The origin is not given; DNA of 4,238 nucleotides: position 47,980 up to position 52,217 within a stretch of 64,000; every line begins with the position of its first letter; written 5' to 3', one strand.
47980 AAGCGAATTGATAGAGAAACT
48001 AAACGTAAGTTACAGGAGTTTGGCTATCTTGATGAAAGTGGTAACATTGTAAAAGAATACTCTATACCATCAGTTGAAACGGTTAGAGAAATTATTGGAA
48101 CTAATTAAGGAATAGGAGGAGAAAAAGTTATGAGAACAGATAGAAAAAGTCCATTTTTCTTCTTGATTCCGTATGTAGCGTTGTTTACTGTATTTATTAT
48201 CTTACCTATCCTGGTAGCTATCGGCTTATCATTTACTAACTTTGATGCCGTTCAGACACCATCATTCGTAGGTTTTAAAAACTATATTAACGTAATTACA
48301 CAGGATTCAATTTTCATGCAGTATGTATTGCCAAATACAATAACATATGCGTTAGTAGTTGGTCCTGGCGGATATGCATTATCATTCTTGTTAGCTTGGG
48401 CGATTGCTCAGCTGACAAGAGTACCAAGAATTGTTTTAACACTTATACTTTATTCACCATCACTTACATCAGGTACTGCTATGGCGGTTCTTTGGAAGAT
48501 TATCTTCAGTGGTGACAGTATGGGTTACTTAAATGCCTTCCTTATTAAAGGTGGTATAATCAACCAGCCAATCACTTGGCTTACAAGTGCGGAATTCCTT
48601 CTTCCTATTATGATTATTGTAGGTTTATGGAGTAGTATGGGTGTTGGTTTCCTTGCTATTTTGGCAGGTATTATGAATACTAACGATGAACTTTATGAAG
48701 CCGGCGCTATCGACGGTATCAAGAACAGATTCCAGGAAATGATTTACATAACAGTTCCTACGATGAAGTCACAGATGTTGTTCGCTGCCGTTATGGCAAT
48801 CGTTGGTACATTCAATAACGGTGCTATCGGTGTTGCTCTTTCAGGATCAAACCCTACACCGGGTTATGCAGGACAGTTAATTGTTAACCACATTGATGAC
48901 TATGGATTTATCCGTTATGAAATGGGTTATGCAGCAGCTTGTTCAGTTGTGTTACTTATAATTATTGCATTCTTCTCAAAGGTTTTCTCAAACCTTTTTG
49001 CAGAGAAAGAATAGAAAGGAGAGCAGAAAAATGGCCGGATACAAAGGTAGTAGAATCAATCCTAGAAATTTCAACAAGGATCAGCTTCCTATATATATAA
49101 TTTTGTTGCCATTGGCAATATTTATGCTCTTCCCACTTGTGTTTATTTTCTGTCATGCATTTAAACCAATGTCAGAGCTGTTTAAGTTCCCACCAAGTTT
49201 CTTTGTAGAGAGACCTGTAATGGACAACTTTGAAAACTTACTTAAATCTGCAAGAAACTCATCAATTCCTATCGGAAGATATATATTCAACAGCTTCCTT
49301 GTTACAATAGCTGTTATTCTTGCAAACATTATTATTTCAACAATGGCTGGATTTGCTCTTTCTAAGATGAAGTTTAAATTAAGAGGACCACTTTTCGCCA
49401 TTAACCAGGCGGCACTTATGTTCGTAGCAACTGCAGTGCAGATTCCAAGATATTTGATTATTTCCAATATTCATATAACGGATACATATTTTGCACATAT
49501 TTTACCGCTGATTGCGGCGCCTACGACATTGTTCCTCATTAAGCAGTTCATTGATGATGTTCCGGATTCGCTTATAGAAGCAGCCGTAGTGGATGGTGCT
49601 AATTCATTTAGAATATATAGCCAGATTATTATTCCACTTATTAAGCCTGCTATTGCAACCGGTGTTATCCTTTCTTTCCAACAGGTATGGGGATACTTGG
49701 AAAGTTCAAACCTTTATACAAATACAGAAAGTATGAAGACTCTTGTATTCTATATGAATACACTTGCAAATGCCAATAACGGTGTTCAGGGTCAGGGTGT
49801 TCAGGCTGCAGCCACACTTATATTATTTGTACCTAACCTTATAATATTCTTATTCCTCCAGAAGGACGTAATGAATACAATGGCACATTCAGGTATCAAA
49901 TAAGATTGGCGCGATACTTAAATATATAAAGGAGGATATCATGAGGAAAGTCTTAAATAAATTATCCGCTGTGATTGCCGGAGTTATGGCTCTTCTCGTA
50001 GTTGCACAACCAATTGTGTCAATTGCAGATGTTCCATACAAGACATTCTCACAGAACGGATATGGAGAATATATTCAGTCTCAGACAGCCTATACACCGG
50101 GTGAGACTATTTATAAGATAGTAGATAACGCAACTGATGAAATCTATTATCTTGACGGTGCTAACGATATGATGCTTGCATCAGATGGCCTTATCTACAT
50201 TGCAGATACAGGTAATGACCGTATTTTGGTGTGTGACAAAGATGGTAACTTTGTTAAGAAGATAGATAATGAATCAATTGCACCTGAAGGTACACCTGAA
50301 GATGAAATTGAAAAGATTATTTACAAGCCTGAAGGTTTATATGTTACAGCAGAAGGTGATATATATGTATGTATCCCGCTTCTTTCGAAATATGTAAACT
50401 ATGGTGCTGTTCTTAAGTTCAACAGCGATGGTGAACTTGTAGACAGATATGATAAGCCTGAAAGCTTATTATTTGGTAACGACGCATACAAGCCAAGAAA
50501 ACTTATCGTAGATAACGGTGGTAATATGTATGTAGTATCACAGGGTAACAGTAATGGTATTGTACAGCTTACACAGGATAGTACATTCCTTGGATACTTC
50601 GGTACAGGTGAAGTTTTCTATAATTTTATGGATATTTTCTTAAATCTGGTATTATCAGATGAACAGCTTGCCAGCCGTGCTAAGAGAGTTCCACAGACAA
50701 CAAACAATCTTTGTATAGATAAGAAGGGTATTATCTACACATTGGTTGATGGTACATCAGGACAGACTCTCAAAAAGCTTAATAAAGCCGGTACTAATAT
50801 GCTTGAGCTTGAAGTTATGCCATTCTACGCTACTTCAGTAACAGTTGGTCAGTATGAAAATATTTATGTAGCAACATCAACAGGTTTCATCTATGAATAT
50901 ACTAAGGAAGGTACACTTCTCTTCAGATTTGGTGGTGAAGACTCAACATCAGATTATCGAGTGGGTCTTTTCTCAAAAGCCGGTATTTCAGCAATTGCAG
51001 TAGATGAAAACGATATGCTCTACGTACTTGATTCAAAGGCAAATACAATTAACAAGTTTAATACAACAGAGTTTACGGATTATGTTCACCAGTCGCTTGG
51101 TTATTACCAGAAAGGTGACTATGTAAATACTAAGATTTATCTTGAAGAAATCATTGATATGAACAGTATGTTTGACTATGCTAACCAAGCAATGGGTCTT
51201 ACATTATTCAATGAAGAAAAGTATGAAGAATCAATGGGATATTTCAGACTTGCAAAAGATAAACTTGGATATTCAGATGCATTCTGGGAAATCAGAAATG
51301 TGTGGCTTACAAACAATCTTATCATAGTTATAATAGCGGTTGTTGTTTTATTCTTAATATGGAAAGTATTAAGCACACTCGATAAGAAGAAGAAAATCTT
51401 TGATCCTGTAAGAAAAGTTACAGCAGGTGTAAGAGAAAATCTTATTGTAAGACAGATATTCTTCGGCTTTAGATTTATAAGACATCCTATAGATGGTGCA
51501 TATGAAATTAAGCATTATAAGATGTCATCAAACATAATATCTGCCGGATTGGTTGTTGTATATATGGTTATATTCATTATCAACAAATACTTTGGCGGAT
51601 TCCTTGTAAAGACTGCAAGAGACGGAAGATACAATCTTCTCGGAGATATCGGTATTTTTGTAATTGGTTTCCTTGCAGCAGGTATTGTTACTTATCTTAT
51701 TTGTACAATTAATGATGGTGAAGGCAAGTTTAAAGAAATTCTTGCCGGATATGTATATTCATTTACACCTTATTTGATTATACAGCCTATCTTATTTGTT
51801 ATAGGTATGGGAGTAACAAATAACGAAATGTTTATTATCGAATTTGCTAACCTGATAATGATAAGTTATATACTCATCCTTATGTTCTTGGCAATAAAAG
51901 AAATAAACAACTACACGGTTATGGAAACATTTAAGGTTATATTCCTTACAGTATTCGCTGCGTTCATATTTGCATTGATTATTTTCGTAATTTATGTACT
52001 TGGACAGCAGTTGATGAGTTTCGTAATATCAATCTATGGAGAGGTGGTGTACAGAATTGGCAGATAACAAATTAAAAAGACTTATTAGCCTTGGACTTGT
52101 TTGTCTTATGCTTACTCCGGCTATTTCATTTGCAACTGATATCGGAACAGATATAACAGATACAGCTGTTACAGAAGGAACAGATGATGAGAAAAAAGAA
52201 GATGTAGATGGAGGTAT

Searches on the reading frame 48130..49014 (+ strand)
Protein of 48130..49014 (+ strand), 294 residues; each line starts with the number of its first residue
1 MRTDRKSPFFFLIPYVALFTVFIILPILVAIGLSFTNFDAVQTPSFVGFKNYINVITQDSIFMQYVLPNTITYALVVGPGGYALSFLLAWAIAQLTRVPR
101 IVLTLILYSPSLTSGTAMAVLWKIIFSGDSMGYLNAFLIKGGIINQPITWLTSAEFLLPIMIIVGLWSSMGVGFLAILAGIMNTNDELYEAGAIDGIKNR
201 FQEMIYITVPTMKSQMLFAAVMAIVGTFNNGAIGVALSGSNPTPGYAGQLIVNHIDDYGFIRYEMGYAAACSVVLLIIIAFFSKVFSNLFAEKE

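Call 61: search_protein_families(library=pfam, proteins=[window:48130-49014:+], max_evalue=0.00001)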
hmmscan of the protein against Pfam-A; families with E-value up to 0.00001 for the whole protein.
window:48130-49014:+ (294 aa): 1 family
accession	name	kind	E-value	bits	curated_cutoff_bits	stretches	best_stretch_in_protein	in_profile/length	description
PF00528.27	BPD_transp_1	-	5.1e-08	33.3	26.4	1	95-283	16-174/184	Binding-protein-dependent transport system inner membrane component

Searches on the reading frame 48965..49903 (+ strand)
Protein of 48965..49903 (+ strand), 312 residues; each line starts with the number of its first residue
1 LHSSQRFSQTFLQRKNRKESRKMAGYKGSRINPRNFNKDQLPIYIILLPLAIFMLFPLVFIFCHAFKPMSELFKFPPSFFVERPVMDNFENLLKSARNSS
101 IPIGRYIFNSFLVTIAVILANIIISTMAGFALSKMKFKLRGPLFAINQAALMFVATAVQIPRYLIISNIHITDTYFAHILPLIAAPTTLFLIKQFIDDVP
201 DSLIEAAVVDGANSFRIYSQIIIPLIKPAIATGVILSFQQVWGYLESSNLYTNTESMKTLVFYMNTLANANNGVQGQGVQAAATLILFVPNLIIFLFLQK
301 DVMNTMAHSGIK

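Call 61: search_protein_families(library=pfam, proteins=[window:48965-49903:+], max_evalue=0.00001)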
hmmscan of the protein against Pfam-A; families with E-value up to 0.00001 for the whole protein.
window:48965-49903:+ (312 aa): 1 family
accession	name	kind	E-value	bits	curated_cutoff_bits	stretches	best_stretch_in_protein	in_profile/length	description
PF00528.27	BPD_transp_1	-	3e-09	37.3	26.4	1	134-298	11-175/184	Binding-protein-dependent transport system inner membrane component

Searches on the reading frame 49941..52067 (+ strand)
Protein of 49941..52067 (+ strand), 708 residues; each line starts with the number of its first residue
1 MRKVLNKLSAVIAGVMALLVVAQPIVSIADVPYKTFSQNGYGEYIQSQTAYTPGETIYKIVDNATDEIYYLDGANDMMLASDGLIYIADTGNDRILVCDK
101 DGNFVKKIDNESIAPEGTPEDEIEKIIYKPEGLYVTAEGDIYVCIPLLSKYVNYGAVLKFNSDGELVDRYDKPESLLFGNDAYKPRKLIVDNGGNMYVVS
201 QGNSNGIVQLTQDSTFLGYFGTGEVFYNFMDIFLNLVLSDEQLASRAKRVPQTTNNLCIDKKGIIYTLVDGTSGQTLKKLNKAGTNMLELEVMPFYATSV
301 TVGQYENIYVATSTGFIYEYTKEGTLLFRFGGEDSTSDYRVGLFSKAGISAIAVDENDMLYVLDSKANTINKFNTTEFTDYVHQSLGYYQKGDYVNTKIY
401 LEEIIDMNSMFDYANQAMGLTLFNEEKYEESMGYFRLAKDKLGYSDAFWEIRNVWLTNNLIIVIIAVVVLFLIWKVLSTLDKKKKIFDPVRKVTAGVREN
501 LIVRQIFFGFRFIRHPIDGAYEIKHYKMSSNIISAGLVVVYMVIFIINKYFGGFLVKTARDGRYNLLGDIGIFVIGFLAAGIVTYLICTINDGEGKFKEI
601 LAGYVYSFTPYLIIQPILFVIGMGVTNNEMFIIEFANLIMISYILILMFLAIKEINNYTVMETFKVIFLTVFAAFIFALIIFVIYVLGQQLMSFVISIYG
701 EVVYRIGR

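Call 61: search_protein_families(library=pfam, proteins=[window:49941-52067:+], max_evalue=0.00001)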
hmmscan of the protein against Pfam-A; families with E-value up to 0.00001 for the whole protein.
window:49941-52067:+ (708 aa): 3 families
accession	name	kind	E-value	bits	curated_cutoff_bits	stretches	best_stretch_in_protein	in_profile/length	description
PF01436.27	NHL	-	4.7e-08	33.1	20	0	79-97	9-27/28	NHL repeat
PF04893.22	Yip1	-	6e-07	29.9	28.6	1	536-681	25-172/173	Yip1 domain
PF08450.18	SGL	-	4.4e-06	26.9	26.3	0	74-174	136-224/246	SMP-30/Gluconolactonase/LRE-like region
